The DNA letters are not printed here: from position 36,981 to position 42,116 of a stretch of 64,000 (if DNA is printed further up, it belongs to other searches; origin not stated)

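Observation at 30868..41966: O-antigen-ligase-family gene, GT1 and WecA-like initiating transferase lie directly upstream of a gingipain-family T9SS cargo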

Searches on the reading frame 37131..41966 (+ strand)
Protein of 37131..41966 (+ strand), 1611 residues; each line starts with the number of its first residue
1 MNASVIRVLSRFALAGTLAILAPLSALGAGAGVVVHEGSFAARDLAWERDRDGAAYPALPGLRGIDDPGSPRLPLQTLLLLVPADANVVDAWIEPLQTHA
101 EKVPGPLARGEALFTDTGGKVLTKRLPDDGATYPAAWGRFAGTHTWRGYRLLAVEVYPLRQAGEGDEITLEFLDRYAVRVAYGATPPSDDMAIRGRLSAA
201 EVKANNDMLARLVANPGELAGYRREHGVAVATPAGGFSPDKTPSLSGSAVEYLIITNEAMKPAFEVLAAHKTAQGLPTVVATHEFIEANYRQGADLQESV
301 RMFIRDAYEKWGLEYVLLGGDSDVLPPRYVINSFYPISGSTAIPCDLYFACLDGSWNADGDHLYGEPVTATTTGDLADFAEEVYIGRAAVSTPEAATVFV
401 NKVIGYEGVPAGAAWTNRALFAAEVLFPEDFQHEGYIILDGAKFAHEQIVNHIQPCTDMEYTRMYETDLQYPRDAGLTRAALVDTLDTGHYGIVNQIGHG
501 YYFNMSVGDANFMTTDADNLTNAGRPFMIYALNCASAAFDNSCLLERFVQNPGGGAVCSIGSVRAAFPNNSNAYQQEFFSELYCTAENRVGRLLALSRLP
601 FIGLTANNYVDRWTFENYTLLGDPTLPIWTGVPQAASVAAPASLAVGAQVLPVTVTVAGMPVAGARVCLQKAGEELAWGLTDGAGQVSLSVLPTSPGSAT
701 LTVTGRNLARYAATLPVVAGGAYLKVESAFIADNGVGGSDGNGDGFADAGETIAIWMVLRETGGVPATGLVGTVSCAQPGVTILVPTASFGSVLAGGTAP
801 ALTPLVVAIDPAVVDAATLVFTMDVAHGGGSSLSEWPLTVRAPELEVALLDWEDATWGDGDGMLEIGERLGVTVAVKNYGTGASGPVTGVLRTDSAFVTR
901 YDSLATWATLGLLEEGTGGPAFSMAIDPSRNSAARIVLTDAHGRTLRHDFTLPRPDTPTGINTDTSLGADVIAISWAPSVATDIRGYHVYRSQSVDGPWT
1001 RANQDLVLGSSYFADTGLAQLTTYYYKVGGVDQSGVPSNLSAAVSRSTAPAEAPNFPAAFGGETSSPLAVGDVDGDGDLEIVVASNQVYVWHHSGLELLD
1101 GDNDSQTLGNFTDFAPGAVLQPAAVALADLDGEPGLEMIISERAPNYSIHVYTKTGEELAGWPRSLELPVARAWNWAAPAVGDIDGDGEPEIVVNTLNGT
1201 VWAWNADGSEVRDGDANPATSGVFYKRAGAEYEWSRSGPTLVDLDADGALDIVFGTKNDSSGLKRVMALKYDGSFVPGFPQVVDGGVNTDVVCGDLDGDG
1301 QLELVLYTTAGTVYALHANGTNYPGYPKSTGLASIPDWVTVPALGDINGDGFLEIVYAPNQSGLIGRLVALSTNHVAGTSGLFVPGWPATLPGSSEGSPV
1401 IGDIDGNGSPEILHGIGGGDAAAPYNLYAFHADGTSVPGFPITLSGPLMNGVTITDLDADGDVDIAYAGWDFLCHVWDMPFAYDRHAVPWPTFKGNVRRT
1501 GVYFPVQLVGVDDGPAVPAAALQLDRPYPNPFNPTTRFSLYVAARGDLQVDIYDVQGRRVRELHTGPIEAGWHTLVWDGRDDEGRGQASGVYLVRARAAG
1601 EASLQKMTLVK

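Call 6: search_protein_families(library=pfam, proteins=[window:37131-41966:+], max_evalue=0.01)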
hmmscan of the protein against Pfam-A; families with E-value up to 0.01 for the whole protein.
window:37131-41966:+ (1611 aa): 9 families
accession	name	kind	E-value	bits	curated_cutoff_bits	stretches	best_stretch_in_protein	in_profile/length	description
PF01364.23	Peptidase_C25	-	2.7e-57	195.1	23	1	252-627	1-373/374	Peptidase family C25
PF13517.12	FG-GAP_3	-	3.7e-24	85.5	26.9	5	1295-1356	1-60/61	FG-GAP-like repeat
PF13860.13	FlgD_ig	-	1.7e-11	44.4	27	1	1546-1599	23-76/79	FlgD Ig-like domain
PF01839.29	FG-GAP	-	5.7e-11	42.5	22.1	2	1176-1202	2-35/37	FG-GAP repeat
PF25292.1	Beta-prop_CGLA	-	2.5e-10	40.8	26.8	1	1265-1323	10-66/316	Lambda-carrageenase beta-propeller domain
PF13620.12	CarboxypepD_reg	-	0.001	19.8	32.3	1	654-721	7-73/82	Carboxypeptidase regulatory-like domain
PF03785.20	Peptidase_C25_C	-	0.0052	17.1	25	0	633-710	1-73/79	Peptidase family C25, C terminal ig-like domain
PF15907.11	Itfg2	-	0.0055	16.4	27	0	1240-1318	32-105/330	Integrin-alpha FG-GAP repeat-containing protein 2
PF02369.22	Big_1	-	0.0089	16.5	34.9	0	642-707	10-82/93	Bacterial Ig-like domain (group 1)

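Call 7: search_protein_families(library=ncbifam, proteins=[window:37131-41966:+], max_evalue=0.01)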
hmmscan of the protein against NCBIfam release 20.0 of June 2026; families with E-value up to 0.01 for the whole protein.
window:37131-41966:+ (1611 aa): 11 families
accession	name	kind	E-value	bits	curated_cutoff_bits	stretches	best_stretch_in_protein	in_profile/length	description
NF033707.1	T9SS_sortase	equivalog_domain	7.3e-29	100.1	420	2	248-628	365-732/1095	type IX secretion system sortase PorU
NF052323.1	T9SSA_dep_M6i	equivalog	7.3e-21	73.9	600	2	1340-1599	787-1027/1043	T9SS-dependent M6-like inactivated metalloprotease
NF052324.1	PorU_rel_Nterm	equivalog_domain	6e-11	41.2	450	1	492-628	625-765/879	putative type IX secretion system sortase PorU2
NF005176.1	PRK06655.1-1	equivalog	1e-07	32.1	230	1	1544-1604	95-155/197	flagellar hook assembly protein FlgD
TIGR04183.1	Por_Secre_tail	domain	2.5e-06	27.4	23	1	1528-1606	2-68/72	T9SS type A sorting domain-containing protein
NF009276.0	PRK12633.1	equivalog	3e-05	23.8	383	1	1547-1599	130-182/234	flagellar basal body rod modification protein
NF052506.1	PA5033_fam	subfamily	9.6e-05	21.3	100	0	1124-1198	162-228/284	PA5033 family protein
TIGR03900.1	prc_long_Delta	hypoth_equivalog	0.00019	19.5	660.95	1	747-892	569-714/973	MXAN_5808 family serine peptidase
NF009452.0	PRK12812.1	equivalog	0.00022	20.6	258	1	1544-1597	150-205/289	flagellar basal body rod modification protein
NF009277.0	PRK12634.1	equivalog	0.0037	17.4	333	1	1544-1600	120-176/221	flagellar basal body rod modification protein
NF038112.1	myxo_dep_M36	subfamily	0.0074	13.4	1500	0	719-795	856-932/1604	myxosortase-dependent M36 family metallopeptidase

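Call 14: find_encoding_contigs(protein=window:37131-41966:+, flank=10000, max_places=6)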
Protein window:37131-41966:+ (1611 aa): no gene with exactly this product is on record in the collection.

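Call 15: find_homologous_proteins(query=window:37131-41966:+, max_evalue=1e-10)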
Query window:37131-41966:+ (1611 aa): 367 proteins with E <= 1e-10 among 8000 candidates; the best 120 are listed.
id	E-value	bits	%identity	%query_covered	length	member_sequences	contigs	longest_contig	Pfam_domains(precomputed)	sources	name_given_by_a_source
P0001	0.0e+0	3686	100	100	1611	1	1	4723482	PF01839.30,PF25292.1,PF13517.13,PF13860.13,PF01364.25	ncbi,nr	ncbi:MAG: VCBS repeat-containing protein [bacterium]|nr:VCBS repeat-containing protein [bacterium]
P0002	0.0e+0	3251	88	99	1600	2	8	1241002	PF01839.30,PF13517.13,PF13860.13,PF01364.25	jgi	jgi:hypothetical protein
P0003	0.0e+0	3107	84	100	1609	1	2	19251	PF01839.30,PF13517.13,PF13860.13,PF01364.25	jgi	-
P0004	0.0e+0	3072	82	100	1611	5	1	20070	PF01839.30,PF25292.1,PF13517.13,PF13860.13,PF01364.25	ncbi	-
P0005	0.0e+0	2767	76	98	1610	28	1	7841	PF01839.30,PF13517.13,PF13860.13,PF01364.25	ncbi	-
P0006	0.0e+0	2738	74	99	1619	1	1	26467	PF01839.30,PF13517.13,PF13860.13,PF01364.25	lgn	-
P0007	0.0e+0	2714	74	98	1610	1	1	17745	PF13517.13,PF13860.13,PF01364.25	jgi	jgi:hypothetical protein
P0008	0.0e+0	2702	72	100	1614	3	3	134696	PF01839.30,PF25292.1,PF13517.13,PF13860.13,PF01364.25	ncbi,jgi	-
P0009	0.0e+0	2610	72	98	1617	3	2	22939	PF01839.30,PF13517.13,PF13860.13,PF01364.25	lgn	-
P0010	0.0e+0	2576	70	99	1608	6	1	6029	PF01839.30,PF25292.1,PF13517.13,PF13860.13,PF01364.25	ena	-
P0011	0.0e+0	2550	70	98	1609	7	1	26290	PF01839.30,PF25292.1,PF13517.13,PF13860.13,PF01364.25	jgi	jgi:hypothetical protein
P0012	0.0e+0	2550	71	98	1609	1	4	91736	PF01839.30,PF13517.13,PF13860.13,PF01364.25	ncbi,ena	-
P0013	0.0e+0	2542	70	98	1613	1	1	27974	PF01839.30,PF25292.1,PF13517.13,PF13860.13,PF01364.25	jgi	jgi:hypothetical protein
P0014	0.0e+0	2249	63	98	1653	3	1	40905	PF01839.30,PF13517.13,PF13860.13,PF01364.25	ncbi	-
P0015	0.0e+0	2170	60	100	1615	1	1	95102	PF01839.30,PF13517.13,PF13860.13,PF01364.25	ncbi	-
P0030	0.0e+0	2102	58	100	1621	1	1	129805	PF01839.30,PF13517.13,PF13860.13,PF01364.25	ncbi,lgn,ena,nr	ncbi:MAG: T9SS type A sorting domain-containing protein [Candidatus Krumholzibacteria bacterium]|nr:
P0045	0.0e+0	1967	56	99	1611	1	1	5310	PF01839.30,PF13517.13,PF13860.13,PF01364.25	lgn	-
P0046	0.0e+0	1963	57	100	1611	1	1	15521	PF01839.30,PF13517.13,PF13860.13,PF01364.25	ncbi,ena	-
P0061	0.0e+0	1923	56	99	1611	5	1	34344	PF01839.30,PF13517.13,PF13860.13,PF01364.25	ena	-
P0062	0.0e+0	1922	56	98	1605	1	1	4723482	PF01839.30,PF13517.13,PF13860.13,PF01364.25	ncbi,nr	ncbi:MAG: VCBS repeat-containing protein [bacterium]|nr:VCBS repeat-containing protein [bacterium]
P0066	0.0e+0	1914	55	99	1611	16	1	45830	PF01839.30,PF13517.13,PF13860.13,PF01364.25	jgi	jgi:hypothetical protein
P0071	0.0e+0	1889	54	100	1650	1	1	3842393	PF13517.13,PF13860.13,PF01364.25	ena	-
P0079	0.0e+0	1839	52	100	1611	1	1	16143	PF01839.30,PF13517.13,PF13860.13,PF01364.25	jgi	jgi:hypothetical protein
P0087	0.0e+0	1817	51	99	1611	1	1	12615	PF01839.30,PF13517.13,PF13860.13,PF01364.25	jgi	-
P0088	0.0e+0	1813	52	98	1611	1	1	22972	PF01839.30,PF13517.13,PF13860.13,PF01364.25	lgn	-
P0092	0.0e+0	1800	51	98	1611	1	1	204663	PF01839.30,PF13517.13,PF13860.13,PF01364.25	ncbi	-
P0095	0.0e+0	1781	52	100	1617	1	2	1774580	PF01839.30,PF13517.13,PF13860.13,PF01364.25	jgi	jgi:Peptidase family C25/FlgD Ig-like domain/FG-GAP-like repeat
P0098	0.0e+0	1764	51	100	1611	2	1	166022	PF01839.30,PF13517.13,PF13860.13,PF01364.25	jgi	-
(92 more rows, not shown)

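Call 16: find_encoding_contigs(protein=P0062, flank=10000, max_places=3)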
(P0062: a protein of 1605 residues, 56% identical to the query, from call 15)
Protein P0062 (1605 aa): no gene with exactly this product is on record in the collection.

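Call 17: find_encoding_contigs(protein=P0002, flank=10000, max_places=3)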
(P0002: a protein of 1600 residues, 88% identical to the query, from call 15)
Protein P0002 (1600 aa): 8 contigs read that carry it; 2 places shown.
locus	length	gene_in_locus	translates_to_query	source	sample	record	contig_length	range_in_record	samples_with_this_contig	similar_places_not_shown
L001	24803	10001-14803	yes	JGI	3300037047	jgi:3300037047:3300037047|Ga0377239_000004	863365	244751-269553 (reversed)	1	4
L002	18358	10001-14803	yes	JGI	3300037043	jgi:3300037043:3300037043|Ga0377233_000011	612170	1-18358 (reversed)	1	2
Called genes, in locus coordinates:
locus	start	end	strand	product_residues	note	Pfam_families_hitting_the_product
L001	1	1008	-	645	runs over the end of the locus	PF13623:SurA_N_2, PF13624:SurA_N_3, PF13145:Rotamase_2, PF13616:Rotamase_3, PF00639:Rotamase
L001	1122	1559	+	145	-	PF02681:DUF212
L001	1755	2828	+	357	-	PF00142:Fer4_NifH, PF01656:CbiA, PF02374:ArsA_ATPase (weak), PF06564:CBP_BcsQ, PF09140:MipZ, PF10609:ParA, PF13614:AAA_31, PF16561:AMPK1_CBM, +1 more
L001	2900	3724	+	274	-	-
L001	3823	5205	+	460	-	PF04932:Wzy_C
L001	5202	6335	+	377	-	PF13439:Glyco_transf_4, PF20706:GT4-conflict, PF00534:Glycos_transf_1, PF13692:Glyco_trans_1_4, PF13524:Glyco_trans_1_2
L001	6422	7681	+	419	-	PF00953:Glycos_transf_4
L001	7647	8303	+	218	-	PF08241:Methyltransf_11, PF08242:Methyltransf_12 (weak), PF13649:Methyltransf_25 (weak)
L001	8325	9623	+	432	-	-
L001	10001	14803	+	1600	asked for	PF01364:Peptidase_C25, PF01839:FG-GAP (faint), PF13517:FG-GAP_3, PF13860:FlgD_ig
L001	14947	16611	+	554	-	PF00496:SBP_bac_5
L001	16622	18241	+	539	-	-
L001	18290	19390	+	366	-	-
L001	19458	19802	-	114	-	PF11969:DcpS_C, PF01230:HIT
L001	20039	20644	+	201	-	PF01726:LexA_DNA_bind, PF12802:MarR_2, PF00717:Peptidase_S24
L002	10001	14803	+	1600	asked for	PF01364:Peptidase_C25, PF01839:FG-GAP (faint), PF13517:FG-GAP_3, PF13860:FlgD_ig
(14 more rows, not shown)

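Call 18: find_encoding_contigs(protein=P0030, flank=10000, max_places=1)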
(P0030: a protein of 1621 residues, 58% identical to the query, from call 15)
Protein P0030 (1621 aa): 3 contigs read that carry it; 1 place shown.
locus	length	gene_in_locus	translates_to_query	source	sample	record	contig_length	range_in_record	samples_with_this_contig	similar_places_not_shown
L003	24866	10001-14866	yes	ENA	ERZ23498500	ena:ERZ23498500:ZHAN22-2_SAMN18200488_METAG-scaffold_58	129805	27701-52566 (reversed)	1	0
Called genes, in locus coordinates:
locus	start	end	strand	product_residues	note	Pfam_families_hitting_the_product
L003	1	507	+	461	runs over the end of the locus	PF03951:Gln-synt_N, PF00120:Gln-synt_C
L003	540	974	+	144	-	PF02681:DUF212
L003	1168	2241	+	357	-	PF00142:Fer4_NifH, PF01656:CbiA, PF02374:ArsA_ATPase (weak), PF06564:CBP_BcsQ, PF09140:MipZ, PF10609:ParA, PF13614:AAA_31, PF16561:AMPK1_CBM, +1 more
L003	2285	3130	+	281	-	-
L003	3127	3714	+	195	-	-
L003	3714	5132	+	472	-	PF04932:Wzy_C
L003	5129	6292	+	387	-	PF13439:Glyco_transf_4, PF13579:Glyco_trans_4_4, PF20706:GT4-conflict, PF00534:Glycos_transf_1, PF13692:Glyco_trans_1_4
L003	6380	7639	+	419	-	PF00953:Glycos_transf_4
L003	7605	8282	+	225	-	PF13489:Methyltransf_23 (weak)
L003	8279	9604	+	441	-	-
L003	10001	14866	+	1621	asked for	PF01364:Peptidase_C25, PF01839:FG-GAP (faint), PF13517:FG-GAP_3 (weak), PF13860:FlgD_ig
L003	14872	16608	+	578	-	PF00496:SBP_bac_5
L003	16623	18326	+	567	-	-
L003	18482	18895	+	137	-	-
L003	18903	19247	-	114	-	PF11969:DcpS_C, PF01230:HIT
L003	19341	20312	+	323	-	PF00294:PfkB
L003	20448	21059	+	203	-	PF01726:LexA_DNA_bind, PF12802:MarR_2 (weak), PF00717:Peptidase_S24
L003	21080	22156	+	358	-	-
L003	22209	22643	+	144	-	PF00011:HSP20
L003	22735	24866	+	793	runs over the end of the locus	PF02190:LON_substr_bdg, PF00004:AAA, PF07728:AAA_5 (weak), PF22667:Lon_lid, PF05362:Lon_C, PF13541:ChlI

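Call 19: find_encoding_contigs(protein=P0071, flank=10000, max_places=1)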
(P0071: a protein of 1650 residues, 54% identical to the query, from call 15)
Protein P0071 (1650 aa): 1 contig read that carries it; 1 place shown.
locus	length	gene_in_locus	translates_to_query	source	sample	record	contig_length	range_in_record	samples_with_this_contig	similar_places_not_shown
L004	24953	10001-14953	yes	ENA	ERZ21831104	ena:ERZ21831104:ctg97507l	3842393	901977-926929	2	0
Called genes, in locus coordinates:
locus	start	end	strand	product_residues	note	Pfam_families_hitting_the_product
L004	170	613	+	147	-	PF02681:DUF212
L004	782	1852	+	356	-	PF00142:Fer4_NifH, PF01656:CbiA, PF06564:CBP_BcsQ, PF09140:MipZ, PF10609:ParA (weak), PF13614:AAA_31, PF02922:CBM_48 (weak), PF16561:AMPK1_CBM, +1 more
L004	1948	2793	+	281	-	-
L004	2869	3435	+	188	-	-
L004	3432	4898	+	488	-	PF04932:Wzy_C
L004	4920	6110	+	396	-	PF13439:Glyco_transf_4, PF13579:Glyco_trans_4_4, PF20706:GT4-conflict, PF00534:Glycos_transf_1, PF13692:Glyco_trans_1_4, PF13524:Glyco_trans_1_2 (weak)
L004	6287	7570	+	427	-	PF00953:Glycos_transf_4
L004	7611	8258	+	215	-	PF13489:Methyltransf_23 (faint), PF08241:Methyltransf_11, PF08242:Methyltransf_12 (faint), PF13649:Methyltransf_25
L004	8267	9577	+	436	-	-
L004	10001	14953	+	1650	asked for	PF01364:Peptidase_C25, PF13517:FG-GAP_3 (weak), PF13860:FlgD_ig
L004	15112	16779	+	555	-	PF00496:SBP_bac_5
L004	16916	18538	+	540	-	-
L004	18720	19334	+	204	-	PF05066:HARE-HTH (weak)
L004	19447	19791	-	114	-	PF11969:DcpS_C, PF01230:HIT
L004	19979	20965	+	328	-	PF00294:PfkB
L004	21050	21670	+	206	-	PF01726:LexA_DNA_bind, PF12802:MarR_2 (weak), PF00717:Peptidase_S24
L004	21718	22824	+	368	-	-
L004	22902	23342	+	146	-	PF00011:HSP20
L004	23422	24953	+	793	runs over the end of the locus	PF02190:LON_substr_bdg, PF00004:AAA, PF07728:AAA_5 (weak), PF22667:Lon_lid, PF05362:Lon_C, PF13541:ChlI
